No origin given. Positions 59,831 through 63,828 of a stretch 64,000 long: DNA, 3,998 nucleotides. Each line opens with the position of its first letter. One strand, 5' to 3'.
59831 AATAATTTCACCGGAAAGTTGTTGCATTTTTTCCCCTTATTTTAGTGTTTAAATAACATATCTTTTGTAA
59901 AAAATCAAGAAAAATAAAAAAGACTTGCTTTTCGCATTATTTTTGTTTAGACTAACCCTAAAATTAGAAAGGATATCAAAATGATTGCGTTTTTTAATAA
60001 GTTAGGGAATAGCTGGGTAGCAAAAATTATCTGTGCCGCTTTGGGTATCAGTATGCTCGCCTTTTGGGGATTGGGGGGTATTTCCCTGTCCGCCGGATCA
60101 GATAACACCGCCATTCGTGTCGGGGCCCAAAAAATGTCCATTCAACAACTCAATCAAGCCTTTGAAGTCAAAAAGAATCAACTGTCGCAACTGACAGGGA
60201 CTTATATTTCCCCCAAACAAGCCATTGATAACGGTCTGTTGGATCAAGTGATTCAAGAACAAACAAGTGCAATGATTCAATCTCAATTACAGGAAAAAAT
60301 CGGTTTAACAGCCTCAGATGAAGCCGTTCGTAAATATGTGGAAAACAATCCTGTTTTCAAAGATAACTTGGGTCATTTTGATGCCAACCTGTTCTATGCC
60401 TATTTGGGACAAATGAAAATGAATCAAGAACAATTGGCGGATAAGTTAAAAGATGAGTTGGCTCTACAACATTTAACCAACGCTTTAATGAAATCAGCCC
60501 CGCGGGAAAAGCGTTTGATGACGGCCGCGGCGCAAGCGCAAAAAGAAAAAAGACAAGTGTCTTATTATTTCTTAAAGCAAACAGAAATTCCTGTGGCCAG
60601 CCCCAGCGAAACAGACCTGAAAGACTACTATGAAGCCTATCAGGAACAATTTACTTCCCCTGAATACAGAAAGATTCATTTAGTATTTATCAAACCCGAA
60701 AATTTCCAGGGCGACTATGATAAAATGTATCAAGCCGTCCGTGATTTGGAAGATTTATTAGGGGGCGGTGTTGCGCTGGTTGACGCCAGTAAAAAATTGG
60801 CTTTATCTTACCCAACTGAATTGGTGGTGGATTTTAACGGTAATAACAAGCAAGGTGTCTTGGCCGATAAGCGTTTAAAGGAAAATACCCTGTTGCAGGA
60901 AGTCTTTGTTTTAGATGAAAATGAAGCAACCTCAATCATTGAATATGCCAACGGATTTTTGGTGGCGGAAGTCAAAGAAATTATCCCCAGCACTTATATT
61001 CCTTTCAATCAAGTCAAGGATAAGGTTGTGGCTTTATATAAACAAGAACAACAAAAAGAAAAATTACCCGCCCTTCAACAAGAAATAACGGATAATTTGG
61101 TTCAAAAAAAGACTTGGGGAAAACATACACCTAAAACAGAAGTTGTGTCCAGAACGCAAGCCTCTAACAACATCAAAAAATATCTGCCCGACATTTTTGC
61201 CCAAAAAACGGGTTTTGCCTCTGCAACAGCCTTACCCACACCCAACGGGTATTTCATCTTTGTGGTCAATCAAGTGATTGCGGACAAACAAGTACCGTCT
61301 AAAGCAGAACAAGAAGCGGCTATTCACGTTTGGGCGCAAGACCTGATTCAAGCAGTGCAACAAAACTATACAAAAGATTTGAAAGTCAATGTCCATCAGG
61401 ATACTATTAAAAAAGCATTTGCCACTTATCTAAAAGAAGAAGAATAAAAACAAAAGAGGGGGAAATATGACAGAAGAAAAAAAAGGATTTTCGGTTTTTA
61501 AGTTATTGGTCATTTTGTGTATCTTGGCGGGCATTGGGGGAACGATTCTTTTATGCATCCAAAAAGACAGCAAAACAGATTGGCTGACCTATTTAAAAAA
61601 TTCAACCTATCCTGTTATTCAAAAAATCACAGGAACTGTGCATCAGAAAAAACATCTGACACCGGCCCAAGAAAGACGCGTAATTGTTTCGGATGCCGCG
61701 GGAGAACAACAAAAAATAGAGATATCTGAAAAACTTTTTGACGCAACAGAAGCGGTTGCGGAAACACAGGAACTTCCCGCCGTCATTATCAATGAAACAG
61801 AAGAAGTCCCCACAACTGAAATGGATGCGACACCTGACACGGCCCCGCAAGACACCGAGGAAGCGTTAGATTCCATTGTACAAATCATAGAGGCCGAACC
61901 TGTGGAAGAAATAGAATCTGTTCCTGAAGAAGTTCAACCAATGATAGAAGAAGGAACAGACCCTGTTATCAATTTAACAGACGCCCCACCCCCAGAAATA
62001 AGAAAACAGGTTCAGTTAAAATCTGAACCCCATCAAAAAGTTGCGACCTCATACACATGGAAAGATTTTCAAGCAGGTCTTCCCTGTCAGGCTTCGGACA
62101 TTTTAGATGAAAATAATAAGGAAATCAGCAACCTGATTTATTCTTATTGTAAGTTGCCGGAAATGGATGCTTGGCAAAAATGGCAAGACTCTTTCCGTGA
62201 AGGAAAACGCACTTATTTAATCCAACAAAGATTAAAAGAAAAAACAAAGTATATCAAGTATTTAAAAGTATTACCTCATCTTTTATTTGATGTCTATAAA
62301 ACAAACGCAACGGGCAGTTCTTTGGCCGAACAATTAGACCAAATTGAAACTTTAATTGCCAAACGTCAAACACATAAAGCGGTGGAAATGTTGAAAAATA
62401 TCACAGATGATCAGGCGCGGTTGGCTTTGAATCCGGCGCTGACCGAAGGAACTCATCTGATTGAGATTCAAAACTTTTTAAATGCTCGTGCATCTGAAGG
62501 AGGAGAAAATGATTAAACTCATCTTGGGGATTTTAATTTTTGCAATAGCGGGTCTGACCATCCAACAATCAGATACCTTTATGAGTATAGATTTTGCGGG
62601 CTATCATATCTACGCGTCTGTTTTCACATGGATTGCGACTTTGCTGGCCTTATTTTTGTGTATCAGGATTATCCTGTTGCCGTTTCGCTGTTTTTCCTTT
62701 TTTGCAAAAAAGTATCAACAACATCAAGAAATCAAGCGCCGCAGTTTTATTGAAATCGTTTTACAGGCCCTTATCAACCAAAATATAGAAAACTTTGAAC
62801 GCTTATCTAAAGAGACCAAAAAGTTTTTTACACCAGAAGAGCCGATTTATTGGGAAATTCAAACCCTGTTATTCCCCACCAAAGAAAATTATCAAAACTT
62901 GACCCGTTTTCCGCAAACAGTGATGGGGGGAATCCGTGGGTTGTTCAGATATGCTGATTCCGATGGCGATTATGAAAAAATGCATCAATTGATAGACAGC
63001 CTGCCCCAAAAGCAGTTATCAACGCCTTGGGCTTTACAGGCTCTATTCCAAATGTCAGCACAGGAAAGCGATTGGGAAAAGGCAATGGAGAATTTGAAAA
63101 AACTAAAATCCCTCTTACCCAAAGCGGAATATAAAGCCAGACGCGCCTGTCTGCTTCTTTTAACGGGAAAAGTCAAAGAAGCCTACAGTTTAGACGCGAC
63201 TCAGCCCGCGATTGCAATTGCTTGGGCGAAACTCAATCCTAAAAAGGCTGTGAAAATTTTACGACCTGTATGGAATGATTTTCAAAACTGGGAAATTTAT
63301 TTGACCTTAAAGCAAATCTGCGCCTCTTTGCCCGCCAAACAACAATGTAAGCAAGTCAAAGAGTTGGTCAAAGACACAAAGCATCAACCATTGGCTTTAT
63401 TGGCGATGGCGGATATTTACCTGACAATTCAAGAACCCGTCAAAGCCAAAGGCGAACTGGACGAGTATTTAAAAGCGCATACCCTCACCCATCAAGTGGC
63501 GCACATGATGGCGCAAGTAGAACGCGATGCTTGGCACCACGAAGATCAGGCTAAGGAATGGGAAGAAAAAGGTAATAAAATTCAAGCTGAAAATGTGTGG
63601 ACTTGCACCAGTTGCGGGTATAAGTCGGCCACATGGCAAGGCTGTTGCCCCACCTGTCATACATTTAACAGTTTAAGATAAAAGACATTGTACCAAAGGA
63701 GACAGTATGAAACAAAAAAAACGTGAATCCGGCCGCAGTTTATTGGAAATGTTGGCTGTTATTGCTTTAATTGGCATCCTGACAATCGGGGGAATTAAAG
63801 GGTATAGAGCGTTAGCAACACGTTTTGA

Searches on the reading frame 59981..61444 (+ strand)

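Call 39: search_protein_families(library=pfam, proteins=[window:59981-61444:+], max_evalue=0.001)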
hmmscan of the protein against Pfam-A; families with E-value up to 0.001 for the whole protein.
window:59981-61444:+ (488 aa): 3 families
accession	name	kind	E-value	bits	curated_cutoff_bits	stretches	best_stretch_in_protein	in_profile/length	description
PF13624.11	SurA_N_3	-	2.7e-30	105.8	27.2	1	1-165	1-161/162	SurA-like N-terminal domain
PF13623.11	SurA_N_2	-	3.3e-18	66.4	28.5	1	7-142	6-145/145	SurA-like N-terminal domain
PF13145.12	Rotamase_2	-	2.3e-11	45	27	1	208-347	1-121/121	PPIC-type PPIASE domain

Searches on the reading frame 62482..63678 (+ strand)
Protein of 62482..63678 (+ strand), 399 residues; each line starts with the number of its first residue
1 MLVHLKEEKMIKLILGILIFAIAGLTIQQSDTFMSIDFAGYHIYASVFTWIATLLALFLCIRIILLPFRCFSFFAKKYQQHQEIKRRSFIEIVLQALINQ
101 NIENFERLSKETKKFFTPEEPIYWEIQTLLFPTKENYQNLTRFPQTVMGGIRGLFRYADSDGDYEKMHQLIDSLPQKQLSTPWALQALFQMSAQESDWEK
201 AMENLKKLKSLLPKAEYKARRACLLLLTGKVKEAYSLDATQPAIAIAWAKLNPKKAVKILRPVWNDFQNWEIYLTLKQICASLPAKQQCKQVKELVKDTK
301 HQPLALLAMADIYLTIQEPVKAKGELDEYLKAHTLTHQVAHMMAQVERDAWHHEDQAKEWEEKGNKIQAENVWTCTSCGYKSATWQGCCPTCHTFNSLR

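Call 85: search_protein_families(library=pfam, proteins=[window:62482-63678:+], max_evalue=0.001)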
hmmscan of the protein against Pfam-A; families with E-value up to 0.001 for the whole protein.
window:62482-63678:+ (399 aa): 1 family
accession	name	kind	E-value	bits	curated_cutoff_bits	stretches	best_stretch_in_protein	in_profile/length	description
PF18073.7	Zn_ribbon_LapB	-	5.7e-06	26.3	25.7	1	373-399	1-27/28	Rubredoxin metal binding domain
